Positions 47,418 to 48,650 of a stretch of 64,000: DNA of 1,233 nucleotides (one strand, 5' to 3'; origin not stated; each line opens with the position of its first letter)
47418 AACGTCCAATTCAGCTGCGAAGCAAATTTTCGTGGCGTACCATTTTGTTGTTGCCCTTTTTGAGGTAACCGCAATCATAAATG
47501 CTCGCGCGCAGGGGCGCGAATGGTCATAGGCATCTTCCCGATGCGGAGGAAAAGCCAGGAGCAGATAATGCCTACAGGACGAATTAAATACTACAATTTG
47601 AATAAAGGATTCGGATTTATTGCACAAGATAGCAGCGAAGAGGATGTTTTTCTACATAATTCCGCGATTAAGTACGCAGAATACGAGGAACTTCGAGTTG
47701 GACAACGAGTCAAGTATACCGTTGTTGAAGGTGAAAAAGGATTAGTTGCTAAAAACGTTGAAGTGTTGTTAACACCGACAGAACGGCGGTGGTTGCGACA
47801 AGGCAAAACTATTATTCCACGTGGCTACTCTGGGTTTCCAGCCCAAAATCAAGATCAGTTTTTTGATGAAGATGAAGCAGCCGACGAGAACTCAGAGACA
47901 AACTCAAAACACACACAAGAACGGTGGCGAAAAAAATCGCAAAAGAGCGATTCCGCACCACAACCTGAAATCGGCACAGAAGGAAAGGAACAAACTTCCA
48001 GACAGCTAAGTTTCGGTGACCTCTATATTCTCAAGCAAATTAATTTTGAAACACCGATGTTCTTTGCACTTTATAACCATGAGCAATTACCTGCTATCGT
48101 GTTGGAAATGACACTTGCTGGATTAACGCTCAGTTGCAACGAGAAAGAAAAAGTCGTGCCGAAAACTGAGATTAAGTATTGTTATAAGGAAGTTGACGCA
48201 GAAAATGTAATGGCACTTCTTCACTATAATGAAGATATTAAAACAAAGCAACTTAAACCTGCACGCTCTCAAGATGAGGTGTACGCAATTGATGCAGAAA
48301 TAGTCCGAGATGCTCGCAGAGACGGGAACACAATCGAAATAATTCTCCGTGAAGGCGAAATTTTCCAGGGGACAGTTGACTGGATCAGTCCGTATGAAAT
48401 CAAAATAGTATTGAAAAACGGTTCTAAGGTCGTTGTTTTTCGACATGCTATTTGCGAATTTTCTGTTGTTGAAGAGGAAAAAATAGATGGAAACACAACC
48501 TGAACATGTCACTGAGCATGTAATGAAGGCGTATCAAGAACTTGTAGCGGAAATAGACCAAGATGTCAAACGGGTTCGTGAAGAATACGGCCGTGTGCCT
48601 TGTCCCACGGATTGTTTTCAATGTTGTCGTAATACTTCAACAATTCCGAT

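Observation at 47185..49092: Fusion of a cold-shock domain with an Hfq-like Sm domain, coupled to a YkgJ Cys-cluster protein, behind a long structured leader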

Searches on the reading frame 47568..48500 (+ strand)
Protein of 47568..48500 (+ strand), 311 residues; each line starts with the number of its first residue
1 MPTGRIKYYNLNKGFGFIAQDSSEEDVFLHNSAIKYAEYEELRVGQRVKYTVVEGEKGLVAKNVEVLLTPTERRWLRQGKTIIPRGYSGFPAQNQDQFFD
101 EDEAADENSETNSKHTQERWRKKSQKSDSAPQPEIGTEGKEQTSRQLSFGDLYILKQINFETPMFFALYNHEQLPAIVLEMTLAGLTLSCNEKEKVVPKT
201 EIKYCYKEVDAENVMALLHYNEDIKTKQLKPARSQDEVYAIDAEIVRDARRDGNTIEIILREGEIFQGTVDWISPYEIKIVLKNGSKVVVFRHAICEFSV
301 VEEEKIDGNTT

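Call 3: search_protein_families(library=pfam, proteins=[window:47568-48500:+], max_evalue=10)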
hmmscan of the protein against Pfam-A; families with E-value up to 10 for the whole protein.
window:47568-48500:+ (311 aa): 7 families
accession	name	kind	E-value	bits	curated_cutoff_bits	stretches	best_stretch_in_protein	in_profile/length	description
PF00313.28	CSD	-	2.7e-19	69.3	27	1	3-65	2-64/66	'Cold-shock' DNA-binding domain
PF21979.2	Hfq_1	-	5.2e-05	23.7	27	1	250-295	11-56/61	Hfq related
PF08206.17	OB_RNB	-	0.00035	20.6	24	1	13-37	8-32/58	Ribonuclease B OB domain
PF17209.9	Hfq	-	0.0076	16.3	27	1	247-300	7-59/64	Hfq protein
PF00575.29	S1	-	0.025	15.4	22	1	23-57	26-64/74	S1 RNA binding domain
PF07497.18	Rho_RNA_bind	-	0.13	12.5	27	1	11-50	8-47/73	Rho termination factor, RNA-binding domain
PF01666.22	DX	-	0.16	12.9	25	1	188-228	5-45/76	DX module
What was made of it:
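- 47568..47768 (+): Residues 1-67: CspA-type cold-shock domain. RNP1 is KGFGFI. RNP2 is VFLHN, so its last Phe is replaced. PF00313 E=2.7e-19 (call 3).
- On Cold-shock domain (PF00313): 69.3 bits against 27, E=2.7e-19, residues 3-65 (call 3).
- Checked: The CSD matches PF00313 at E=2.7e-19, 69.3 bits against a cutoff of 27 (call 3). For the window protein alone, though, the Pfam Hfq models stay below their curated cutoffs: PF21979 scores 23.7 and PF17209 scores 16.3, both against 27 (call 3).
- CSD above threshold: call 3. The window protein is below the Hfq model cutoffs (call 3).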

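Call 4: search_protein_families(library=ncbifam, proteins=[window:47568-48500:+], max_evalue=10)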
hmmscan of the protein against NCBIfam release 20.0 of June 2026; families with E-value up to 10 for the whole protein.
window:47568-48500:+ (311 aa): 17 families
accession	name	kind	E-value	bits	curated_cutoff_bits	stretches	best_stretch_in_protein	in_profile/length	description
TIGR02381.1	cspD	equivalog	4.4e-19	68.2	115.4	1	1-64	1-64/68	cold shock domain-containing protein CspD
NF049933.1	TransAntitermCspE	equivalog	5.4e-19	68.1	120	1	3-67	5-69/69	transcription antiterminator/RNA stability regulator CspE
NF007679.0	PRK10354.1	subfamily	2.3e-16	59.9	130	1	3-66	6-69/70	RNA chaperone/antiterminator CspA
NF007062.0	PRK09507.1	subfamily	3.3e-14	52.6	133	1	4-65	6-67/69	transcription antiterminator/RNA stability regulator CspE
NF007378.0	PRK09890.1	equivalog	2e-13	50.4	144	1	3-65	6-68/70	cold shock protein CspG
NF011574.0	PRK14998.1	equivalog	2.7e-13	49.9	147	1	1-61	1-61/73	cold shock-like protein CspD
NF008190.0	PRK10943.1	subfamily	7.5e-13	48.3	137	1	4-65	6-67/69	cold shock-like protein CspC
NF007405.0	PRK09937.1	equivalog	1.8e-12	47.3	152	1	1-61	1-61/74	cold shock-like protein CspD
NF038236.1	retron_eff_Se72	equivalog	1e-08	35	82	1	4-66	1-61/62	retron Se72 family effector protein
NF012007.0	PRK15463.1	subfamily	3.7e-08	33.1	111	1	3-64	6-67/70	cold shock-like protein CspF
NF047718.1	Hfq_rel_Cyano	exception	0.00015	22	52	1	251-296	16-61/64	Hfq-related RNA-binding protein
NF012008.0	PRK15464.1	equivalog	0.00045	20.3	141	1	3-64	6-67/70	cold shock-like protein CspH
NF047624.1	LIC_13076_fam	equivalog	0.00066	19.6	110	1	189-287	97-201/214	LIC_13076 family protein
NF001602.0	PRK00395.1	equivalog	0.013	15.3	95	1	247-298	13-62/79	RNA chaperone Hfq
TIGR02383.1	Hfq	equivalog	0.019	14.8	61.7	1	247-298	9-59/61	RNA chaperone Hfq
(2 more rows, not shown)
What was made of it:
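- On Hfq (PF17209 / TIGR02383 / PF21979): PF17209 16.3 against 27; PF21979 23.7 against 27; TIGR02383 14.8 against 61.7; NF047718 22 against 52 (calls 3, 4).
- The window protein itself is below the curated cutoffs of both Pfam Hfq models and of every NCBIfam Hfq model (calls 3, 4). The best sequence models are the cyanobacterial 'Hfq related' PF21979 and NF047718 (calls 3, 4).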

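Call 5: find_homologous_proteins(query=window:47568-48500:+, max_evalue=0.001)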
Query window:47568-48500:+ (311 aa): 437 proteins with E <= 0.001 among 980 candidates; the best 120 are listed.
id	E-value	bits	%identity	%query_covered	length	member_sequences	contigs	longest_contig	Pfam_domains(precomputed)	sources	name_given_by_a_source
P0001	5.0e-205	697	100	100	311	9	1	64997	PF00313.29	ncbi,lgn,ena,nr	ncbi:MAG: cold shock domain-containing protein [Candidatus Poribacteria bacterium]|nr:cold shock dom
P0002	4.9e-189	645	92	100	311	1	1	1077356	PF00313.29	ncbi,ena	-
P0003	1.1e-181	620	90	98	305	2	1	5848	PF00313.29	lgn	-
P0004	3.8e-179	612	89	98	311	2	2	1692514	PF00313.29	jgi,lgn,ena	jgi:CspA family cold shock protein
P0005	6.5e-172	588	85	100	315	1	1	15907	PF00313.29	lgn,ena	-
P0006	1.4e-171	587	85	98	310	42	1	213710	PF00313.29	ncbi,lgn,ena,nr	ncbi:MAG: cold shock domain-containing protein [Candidatus Poribacteria bacterium]|nr:cold shock dom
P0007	4.0e-169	579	85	98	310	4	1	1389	PF00313.29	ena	-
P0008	3.5e-168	576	84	98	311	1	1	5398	PF00313.29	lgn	-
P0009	2.8e-167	573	83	100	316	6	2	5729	PF00313.29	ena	-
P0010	5.5e-167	572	82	98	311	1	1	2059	PF00313.29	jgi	jgi:CspA family cold shock protein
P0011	1.4e-162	558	80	100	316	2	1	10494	PF00313.29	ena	-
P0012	1.4e-160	551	81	100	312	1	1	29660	PF00313.29,PF21979.3,PF08206.18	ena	-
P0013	2.5e-156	537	78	98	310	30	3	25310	PF00313.29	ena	-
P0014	6.6e-156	536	79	98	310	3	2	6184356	PF00313.29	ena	-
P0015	3.5e-152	524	78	98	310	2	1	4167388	PF00313.29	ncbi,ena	-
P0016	1.1e-147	509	73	98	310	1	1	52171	PF00313.29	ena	-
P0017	2.3e-146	505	73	98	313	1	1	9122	PF00313.29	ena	-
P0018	6.4e-144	497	75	98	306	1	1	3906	PF00313.29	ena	-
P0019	1.3e-143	495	74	98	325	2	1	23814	PF00313.29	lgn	-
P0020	2.8e-143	494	71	98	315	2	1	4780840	PF00313.29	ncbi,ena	-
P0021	5.4e-142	490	70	100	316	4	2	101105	PF00313.29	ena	-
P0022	5.7e-142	490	71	98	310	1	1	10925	PF00313.29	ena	-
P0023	6.7e-142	490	72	98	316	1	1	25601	PF00313.29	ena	-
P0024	9.3e-142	489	70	98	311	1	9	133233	PF00313.29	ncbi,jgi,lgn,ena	-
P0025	1.3e-141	489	72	98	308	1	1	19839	PF00313.29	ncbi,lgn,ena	-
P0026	1.3e-141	489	71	98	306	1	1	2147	PF00313.29,PF21979.3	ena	-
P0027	1.9e-141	488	71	98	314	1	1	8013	PF00313.29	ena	-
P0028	2.3e-141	488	71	97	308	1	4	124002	PF00313.29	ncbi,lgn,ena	-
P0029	2.8e-141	488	70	98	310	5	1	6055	PF00313.29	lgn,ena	-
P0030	3.1e-141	488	69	97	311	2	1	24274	PF00313.29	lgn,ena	-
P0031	1.4e-140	486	69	98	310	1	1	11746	PF00313.29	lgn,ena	-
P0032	1.9e-140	485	71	98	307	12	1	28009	PF00313.29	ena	-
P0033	1.1e-139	483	71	98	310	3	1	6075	PF00313.29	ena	-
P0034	1.2e-139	483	68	98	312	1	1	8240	PF00313.29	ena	-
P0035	2.1e-139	482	71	96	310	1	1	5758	PF00313.29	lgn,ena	-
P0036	2.8e-139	481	72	98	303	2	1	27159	PF00313.29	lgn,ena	-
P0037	3.9e-139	481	71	98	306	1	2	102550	PF00313.29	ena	-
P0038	4.7e-139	481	68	98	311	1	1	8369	PF00313.29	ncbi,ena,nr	ncbi:cold shock domain-containing protein [Candidatus Poribacteria bacterium]|nr:cold shock domain-c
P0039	9.9e-139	479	69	100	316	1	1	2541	PF00313.29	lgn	-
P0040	3.3e-138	478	70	98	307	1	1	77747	PF00313.29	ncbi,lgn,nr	ncbi:cold shock domain-containing protein [Candidatus Poribacteria bacterium]|nr:cold shock domain-c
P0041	1.0e-137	476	70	98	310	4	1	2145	PF00313.29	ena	-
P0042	1.5e-137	476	71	97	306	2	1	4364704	PF00313.29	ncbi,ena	-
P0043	1.7e-137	475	69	98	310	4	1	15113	PF00313.29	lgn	-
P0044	3.3e-137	474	68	98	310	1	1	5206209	PF00313.29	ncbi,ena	-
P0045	4.3e-137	474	68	97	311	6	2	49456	PF00313.29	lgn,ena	-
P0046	1.3e-136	472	69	98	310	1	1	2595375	PF00313.29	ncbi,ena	-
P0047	5.6e-136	470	70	98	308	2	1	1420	PF00313.29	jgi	-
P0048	1.5e-135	469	69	98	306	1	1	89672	PF00313.29,PF21979.3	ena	-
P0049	2.3e-135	468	69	98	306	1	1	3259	PF00313.29,PF21979.3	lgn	-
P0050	2.9e-135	468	69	98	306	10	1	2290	PF00313.29,PF21979.3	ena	-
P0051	1.0e-134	466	68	98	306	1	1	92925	PF00313.29,PF21979.3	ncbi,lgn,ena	-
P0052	1.1e-134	466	68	98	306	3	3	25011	PF00313.29,PF21979.3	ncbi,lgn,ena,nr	ncbi:cold shock domain-containing protein [Candidatus Poribacteria bacterium]|nr:cold shock domain-c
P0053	1.1e-134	466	68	98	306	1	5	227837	PF00313.29,PF21979.3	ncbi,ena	-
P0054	1.4e-134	466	68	98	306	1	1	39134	PF00313.29,PF21979.3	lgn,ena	-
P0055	2.0e-134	465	68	98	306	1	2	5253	PF00313.29,PF21979.3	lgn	-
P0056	3.1e-134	465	68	98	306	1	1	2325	PF00313.29,PF21979.3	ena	-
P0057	3.2e-134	465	68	98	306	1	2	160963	PF00313.29,PF21979.3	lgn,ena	-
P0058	3.7e-134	464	67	98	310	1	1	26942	PF00313.29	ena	-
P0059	9.4e-134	463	68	98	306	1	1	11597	PF00313.29,PF21979.3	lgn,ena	-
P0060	1.6e-133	462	66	98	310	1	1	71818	PF00313.29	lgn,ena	-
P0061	1.9e-133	462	68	98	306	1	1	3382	PF00313.29,PF21979.3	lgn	-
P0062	1.9e-133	462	69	97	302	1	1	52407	PF00313.29,PF21979.3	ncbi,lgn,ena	-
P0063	2.8e-133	462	68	98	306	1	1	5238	PF00313.29,PF21979.3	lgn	-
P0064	3.5e-133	461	68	97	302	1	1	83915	PF00313.29,PF21979.3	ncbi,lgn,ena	-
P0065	6.2e-133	460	67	99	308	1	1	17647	PF00313.29,PF21979.3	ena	-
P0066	2.6e-131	455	67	98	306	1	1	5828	PF00313.29,PF21979.3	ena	-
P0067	7.2e-131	454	67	98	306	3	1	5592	PF00313.29,PF21979.3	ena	-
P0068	6.8e-130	450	65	100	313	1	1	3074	PF00313.29,PF21979.3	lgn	-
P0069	2.3e-129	449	66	100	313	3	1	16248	PF00313.29,PF21979.3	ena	-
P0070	5.7e-129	447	66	98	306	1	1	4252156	PF00313.29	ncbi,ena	-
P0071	2.4e-127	442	66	98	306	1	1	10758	PF00313.29,PF21979.3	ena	-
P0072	2.8e-125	435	64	99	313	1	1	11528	PF00313.29,PF21979.3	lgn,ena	-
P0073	9.3e-125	434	66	96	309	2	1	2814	PF00313.29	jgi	-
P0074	4.9e-124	431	64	98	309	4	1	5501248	PF00313.29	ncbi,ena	-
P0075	2.5e-120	419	62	96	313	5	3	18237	PF00313.29,PF21979.3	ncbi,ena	-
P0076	5.8e-120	418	63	96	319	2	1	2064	PF00313.29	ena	-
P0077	1.1e-119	417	62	96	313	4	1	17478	PF00313.29,PF21979.3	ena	-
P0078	1.4e-119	417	62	96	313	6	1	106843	PF00313.29,PF21979.3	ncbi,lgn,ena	-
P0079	1.5e-119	416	62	96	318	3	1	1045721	PF00313.29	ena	-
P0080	1.6e-119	416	62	96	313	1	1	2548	PF00313.29,PF21979.3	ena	-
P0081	1.6e-119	416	62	96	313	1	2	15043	PF00313.29,PF21979.3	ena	-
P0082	4.9e-119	415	62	96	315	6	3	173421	PF00313.29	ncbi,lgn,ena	-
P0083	7.2e-119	414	62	96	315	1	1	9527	PF00313.29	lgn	-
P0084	1.6e-118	413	61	96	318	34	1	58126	PF00313.29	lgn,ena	-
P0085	2.8e-118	412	63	96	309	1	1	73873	PF00313.29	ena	-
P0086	2.9e-118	412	62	97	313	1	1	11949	PF00313.29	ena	-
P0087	4.6e-118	412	63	97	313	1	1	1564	PF00313.29,PF21979.3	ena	-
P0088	6.3e-118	411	62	96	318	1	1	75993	PF00313.29,PF21979.3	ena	-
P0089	6.7e-118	411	62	96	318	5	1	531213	PF00313.29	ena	-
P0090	7.5e-118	411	61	96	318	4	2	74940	PF00313.29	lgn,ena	-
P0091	1.9e-117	410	62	96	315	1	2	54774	PF00313.29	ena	-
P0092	2.0e-117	410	61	96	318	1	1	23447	PF00313.29,PF21979.3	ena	-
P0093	2.8e-117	409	62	96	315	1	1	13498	PF00313.29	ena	-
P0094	2.9e-117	409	61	96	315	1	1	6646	PF00313.29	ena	-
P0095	3.1e-117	409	62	96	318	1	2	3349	PF00313.29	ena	-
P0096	4.1e-117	409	61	96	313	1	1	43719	PF00313.29,PF21979.3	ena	-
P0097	4.4e-117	408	62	96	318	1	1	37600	PF00313.29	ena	-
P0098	4.7e-117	408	62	96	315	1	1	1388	PF00313.29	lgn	-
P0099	4.9e-117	408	61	96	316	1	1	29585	PF00313.29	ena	-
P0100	5.2e-117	408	63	96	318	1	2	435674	PF00313.29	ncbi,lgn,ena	-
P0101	5.9e-117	408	61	96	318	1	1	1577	PF00313.29,PF21979.3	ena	-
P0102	8.6e-117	407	62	96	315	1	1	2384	PF00313.29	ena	-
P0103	1.0e-116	407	62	96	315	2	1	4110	PF00313.29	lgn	-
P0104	1.1e-116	407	62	96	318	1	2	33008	PF00313.29,PF21979.3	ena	-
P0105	1.2e-116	407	62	96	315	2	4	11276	PF00313.29,PF21979.3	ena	-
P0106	1.5e-116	407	61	96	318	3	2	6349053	PF00313.29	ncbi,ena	-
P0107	2.9e-116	406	61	96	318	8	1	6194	PF00313.29,PF21979.3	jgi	jgi:CspA family cold shock protein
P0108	5.2e-116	405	61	96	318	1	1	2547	PF00313.29,PF21979.3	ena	-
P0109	7.6e-116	404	60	97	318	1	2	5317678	PF00313.29,PF21979.3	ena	-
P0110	7.7e-116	404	61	96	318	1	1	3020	PF00313.29,PF21979.3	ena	-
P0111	8.2e-116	404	60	96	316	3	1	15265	PF00313.29,PF21979.3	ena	-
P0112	8.4e-116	404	60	97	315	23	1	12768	PF00313.29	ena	-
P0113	1.1e-115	404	61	96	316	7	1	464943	PF00313.29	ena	-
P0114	1.5e-115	403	61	96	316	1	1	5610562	PF00313.29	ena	-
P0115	1.6e-115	403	61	96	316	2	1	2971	PF00313.29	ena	-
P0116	1.8e-115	403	60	96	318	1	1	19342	PF00313.29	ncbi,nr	ncbi:hypothetical protein C6503_09245 [Candidatus Poribacteria bacterium]|nr:MAG: hypothetical prote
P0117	2.1e-115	403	61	96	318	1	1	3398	PF00313.29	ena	-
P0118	2.2e-115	403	61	96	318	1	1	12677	PF00313.29,PF21979.3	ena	-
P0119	2.4e-115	403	61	96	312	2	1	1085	PF00313.29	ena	-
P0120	2.5e-115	403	61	98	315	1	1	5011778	PF00313.29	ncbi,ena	-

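Call 9: search_solved_structures(query=A1, max_evalue=10, show_alignments=0)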
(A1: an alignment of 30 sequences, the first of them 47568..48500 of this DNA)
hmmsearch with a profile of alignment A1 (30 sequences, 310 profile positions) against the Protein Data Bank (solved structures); distinct sequences matched with E-value up to 10: 63 (the best 60 are shown).
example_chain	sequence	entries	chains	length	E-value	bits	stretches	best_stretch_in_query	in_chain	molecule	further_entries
1mjc_A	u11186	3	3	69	2.4e-15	59.7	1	3-65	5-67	MAJOR COLD-SHOCK PROTEIN 7.4 | PROTEIN (COLD-SHOCK PROTEIN A) | Cold shock protein CspA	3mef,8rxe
2l15_A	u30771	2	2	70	2.5e-15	59.7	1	3-65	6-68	Cold shock protein CspA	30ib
3cam_A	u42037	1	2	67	5.7e-14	55.2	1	1-65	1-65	Cold-shock domain family protein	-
2i5m_X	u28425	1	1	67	8.8e-14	54.6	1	1-64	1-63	Cold shock protein cspB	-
3i2z_B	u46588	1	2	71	9.8e-14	54.4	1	4-66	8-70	RNA chaperone, negative regulator of cspA transcription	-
5o6f_A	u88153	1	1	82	2e-13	53.4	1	1-67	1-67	Cold-shock protein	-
7ot5_B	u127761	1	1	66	2.5e-13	53.1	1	3-65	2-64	Cold shock protein CspB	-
6t00_A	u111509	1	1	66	6e-13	51.8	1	1-64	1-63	Cold shock protein CspD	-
1csp_A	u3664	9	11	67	6.1e-13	51.8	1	1-64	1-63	COLD SHOCK PROTEIN B(CSPB) | MAJOR COLD-SHOCK PROTEIN | Cold shock protein cspB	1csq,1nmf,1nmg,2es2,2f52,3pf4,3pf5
2i5l_X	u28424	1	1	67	7.5e-13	51.5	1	4-65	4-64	Cold shock protein cspB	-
5xv9_A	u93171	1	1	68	1.6e-12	50.4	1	1-64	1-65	Cold-shock DNA-binding domain family protein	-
2lxj_A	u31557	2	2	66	3.6e-12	49.3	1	1-65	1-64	Cold shock-like protein CspLA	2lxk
8h1i_B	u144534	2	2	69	4.4e-12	49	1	4-65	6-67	Cold shock-like protein CspC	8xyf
1h95_A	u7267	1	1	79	1.5e-11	47.2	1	4-64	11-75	Y-BOX BINDING PROTEIN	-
6ktc_A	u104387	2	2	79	1.5e-11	47.2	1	4-64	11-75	Nuclease-sensitive element-binding protein 1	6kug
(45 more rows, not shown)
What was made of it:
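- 47568..47768 (+): CspA 1mjc_A at 2.4e-15 (call 9).
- Checked: A family profile hits archaeal Hfq chains 5dy9_A (3.4e-6) and 2qtx_A (4.6e-6) over residues 253-302 (call 9).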

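Call 13: find_encoding_contigs(protein=P0120, flank=4000, max_places=2)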
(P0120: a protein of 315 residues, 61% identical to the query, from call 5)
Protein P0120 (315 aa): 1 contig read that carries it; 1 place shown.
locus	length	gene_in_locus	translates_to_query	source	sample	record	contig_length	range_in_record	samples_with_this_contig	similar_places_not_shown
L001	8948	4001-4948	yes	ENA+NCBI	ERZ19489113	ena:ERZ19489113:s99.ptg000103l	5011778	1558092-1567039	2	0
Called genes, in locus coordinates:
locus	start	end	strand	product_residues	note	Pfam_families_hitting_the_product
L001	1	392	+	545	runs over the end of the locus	PF02776:TPP_enzyme_N, PF00205:TPP_enzyme_M, PF02775:TPP_enzyme_C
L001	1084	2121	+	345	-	PF01008:IF-2B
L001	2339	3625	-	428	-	PF04909:Amidohydro_2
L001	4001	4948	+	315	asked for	PF00313:CSD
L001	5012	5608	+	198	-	-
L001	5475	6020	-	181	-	-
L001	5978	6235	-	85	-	PF12837:Fer4_6 (faint), PF12838:Fer4_7, PF00037:Fer4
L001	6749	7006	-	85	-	PF12838:Fer4_7, PF00037:Fer4 (weak)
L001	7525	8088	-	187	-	-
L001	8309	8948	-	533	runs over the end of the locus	PF00682:HMGL-like, PF22617:HCS_D2, PF08502:LeuA_dimer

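Call 14: find_encoding_contigs(protein=P0053, flank=4000, max_places=2)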
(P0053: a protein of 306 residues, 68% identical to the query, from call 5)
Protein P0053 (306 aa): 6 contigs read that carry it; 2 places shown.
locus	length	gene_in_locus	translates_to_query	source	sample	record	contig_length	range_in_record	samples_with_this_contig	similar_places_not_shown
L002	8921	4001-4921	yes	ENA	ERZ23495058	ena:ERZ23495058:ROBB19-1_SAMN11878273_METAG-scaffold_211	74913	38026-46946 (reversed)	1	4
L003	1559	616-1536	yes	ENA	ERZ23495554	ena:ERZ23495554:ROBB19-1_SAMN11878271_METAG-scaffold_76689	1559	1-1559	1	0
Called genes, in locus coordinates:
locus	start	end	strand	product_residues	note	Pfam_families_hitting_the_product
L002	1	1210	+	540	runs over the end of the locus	PF01676:Metalloenzyme, PF06415:iPGM_N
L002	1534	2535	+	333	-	PF13793:Pribosyltran_N, PF00156:Pribosyltran, PF14572:Pribosyl_synth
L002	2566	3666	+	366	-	PF13439:Glyco_transf_4, PF13579:Glyco_trans_4_4, PF00534:Glycos_transf_1, PF13692:Glyco_trans_1_4, PF13524:Glyco_trans_1_2 (faint)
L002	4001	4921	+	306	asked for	PF00313:CSD, PF21979:Hfq_1 (faint)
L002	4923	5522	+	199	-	-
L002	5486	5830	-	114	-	PF06155:GBBH-like_N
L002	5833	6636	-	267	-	PF17930:LpxI_N, PF06230:LpxI_C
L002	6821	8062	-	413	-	PF12704:MacB_PCD, PF02687:FtsX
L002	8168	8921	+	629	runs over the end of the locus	-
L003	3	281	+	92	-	?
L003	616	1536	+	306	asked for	PF00313:CSD, PF21979:Hfq_1 (faint)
